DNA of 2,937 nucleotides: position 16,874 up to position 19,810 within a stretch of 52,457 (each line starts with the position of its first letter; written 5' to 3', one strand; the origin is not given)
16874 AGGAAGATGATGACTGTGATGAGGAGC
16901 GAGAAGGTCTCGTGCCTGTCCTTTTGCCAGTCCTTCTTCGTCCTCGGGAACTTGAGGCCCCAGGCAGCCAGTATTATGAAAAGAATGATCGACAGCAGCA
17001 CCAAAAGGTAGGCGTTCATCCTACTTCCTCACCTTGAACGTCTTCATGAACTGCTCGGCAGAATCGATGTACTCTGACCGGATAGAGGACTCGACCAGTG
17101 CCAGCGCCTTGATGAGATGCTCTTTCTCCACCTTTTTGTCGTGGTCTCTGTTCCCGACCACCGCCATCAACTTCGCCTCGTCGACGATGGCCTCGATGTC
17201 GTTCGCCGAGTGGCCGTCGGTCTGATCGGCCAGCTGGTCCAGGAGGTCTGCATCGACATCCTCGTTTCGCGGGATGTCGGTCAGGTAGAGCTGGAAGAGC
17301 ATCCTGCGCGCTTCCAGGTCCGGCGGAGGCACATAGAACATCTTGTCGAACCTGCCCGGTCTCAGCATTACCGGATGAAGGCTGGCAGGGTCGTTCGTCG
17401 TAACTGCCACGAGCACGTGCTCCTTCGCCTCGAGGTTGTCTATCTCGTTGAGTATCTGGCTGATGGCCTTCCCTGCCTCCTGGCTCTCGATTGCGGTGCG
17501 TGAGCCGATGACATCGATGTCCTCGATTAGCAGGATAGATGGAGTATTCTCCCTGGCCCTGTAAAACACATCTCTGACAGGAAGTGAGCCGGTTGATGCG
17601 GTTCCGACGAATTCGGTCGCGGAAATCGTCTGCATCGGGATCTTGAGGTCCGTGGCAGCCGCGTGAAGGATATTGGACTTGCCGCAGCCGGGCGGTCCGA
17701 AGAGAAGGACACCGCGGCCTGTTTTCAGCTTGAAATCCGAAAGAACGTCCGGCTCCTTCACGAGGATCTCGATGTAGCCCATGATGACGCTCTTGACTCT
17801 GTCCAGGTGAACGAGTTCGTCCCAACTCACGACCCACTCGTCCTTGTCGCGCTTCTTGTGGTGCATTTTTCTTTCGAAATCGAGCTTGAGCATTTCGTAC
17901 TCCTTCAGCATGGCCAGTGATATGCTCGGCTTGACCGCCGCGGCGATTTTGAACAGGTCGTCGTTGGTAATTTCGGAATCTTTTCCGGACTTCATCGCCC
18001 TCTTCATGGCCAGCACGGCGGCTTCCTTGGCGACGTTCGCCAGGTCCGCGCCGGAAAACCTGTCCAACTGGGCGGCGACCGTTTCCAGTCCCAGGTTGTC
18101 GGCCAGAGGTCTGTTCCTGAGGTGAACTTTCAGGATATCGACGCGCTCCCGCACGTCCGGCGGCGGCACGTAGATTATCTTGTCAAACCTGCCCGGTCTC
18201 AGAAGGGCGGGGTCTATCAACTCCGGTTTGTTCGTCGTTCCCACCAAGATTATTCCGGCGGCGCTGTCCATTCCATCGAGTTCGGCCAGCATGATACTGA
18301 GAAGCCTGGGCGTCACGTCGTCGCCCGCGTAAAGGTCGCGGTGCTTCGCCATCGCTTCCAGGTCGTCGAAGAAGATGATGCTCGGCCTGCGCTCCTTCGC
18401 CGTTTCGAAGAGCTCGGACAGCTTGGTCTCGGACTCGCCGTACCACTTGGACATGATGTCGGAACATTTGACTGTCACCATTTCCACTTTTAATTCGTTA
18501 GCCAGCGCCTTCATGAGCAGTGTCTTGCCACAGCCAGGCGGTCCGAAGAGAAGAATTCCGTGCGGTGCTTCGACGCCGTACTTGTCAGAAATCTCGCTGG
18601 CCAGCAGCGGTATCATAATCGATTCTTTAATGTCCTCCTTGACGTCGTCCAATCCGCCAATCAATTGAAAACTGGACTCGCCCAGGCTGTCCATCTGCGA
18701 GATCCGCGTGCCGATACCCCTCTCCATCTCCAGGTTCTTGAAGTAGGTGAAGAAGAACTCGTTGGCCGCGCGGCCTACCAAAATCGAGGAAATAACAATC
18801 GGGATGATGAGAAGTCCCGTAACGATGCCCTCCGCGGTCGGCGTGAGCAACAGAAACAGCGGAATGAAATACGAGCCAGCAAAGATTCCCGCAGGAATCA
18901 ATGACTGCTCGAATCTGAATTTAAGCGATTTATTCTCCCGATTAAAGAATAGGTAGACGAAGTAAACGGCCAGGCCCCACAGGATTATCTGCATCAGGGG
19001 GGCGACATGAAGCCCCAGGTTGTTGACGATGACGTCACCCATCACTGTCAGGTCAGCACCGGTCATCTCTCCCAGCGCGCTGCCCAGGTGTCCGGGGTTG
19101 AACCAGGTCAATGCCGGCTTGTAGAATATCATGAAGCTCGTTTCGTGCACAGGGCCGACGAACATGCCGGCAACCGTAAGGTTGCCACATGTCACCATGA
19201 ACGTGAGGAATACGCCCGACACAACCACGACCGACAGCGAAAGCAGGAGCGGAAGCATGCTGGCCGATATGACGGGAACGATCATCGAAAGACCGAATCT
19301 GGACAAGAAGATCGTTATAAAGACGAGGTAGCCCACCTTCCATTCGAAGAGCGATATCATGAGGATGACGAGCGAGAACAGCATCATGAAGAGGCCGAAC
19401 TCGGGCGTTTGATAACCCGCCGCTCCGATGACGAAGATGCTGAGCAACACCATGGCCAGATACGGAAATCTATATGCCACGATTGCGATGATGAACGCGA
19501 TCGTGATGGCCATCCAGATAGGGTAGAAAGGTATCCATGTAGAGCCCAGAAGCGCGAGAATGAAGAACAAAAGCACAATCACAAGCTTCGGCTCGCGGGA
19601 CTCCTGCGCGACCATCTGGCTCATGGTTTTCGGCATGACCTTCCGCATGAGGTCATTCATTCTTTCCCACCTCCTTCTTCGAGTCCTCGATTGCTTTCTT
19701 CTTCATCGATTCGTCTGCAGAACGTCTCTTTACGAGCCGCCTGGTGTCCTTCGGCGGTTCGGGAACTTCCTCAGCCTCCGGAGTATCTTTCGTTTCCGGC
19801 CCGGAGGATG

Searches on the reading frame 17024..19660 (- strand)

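Call 16: search_protein_families(library=pfam, proteins=[window:17024-19660:-], max_evalue=0.001)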
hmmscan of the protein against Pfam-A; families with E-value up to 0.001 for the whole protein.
window:17024-19660:- (879 aa): 26 families (the best 25 are shown)
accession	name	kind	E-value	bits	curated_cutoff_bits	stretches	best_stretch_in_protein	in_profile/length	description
PF00004.35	AAA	-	7.3e-69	230.7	21.2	2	369-499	1-130/131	ATPase family associated with various cellular activities (AAA)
PF17862.7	AAA_lid_3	-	2e-16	59.7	27.2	2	525-564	4-43/45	AAA+ lid domain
PF13191.12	AAA_16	-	2.3e-10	41.7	32.6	0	366-402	24-63/167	AAA ATPase domain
PF07728.20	AAA_5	-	4e-09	37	22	1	369-435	2-76/139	AAA domain (dynein-related subfamily)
PF05496.18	RuvB_N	-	1.5e-08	35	27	1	363-400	30-67/159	Holliday junction DNA helicase RuvB P-loop domain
PF00005.33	ABC_tran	-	2.8e-08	34.9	25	0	369-410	14-57/137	ABC transporter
PF13401.12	AAA_22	-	3.6e-08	34.2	27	1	369-405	8-46/130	AAA domain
PF20720.3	nSTAND3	-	3.6e-08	33.7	27.2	1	367-434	18-74/155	Novel STAND NTPase 3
PF00910.28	RNA_helicase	-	4.4e-08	34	21.5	0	369-434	1-58/105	RNA helicase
PF03215.21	Rad17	-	2e-07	31.6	23.8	0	366-461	44-141/186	Rad17 P-loop domain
PF13173.12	AAA_14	-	2.2e-06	28.1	27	1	369-437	5-74/129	AAA domain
PF07724.20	AAA_2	-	2.8e-06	27.9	27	1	369-457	6-99/166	AAA domain (Cdc48 subfamily)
PF13671.12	AAA_33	-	2.9e-06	28.1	27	0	369-418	2-49/143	AAA domain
PF12775.13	AAA_7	-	3.2e-06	27.2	25.8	0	364-399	31-66/181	P-loop containing dynein motor region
PF13521.12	AAA_28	-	3.6e-06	27.7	27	0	369-398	2-31/164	AAA domain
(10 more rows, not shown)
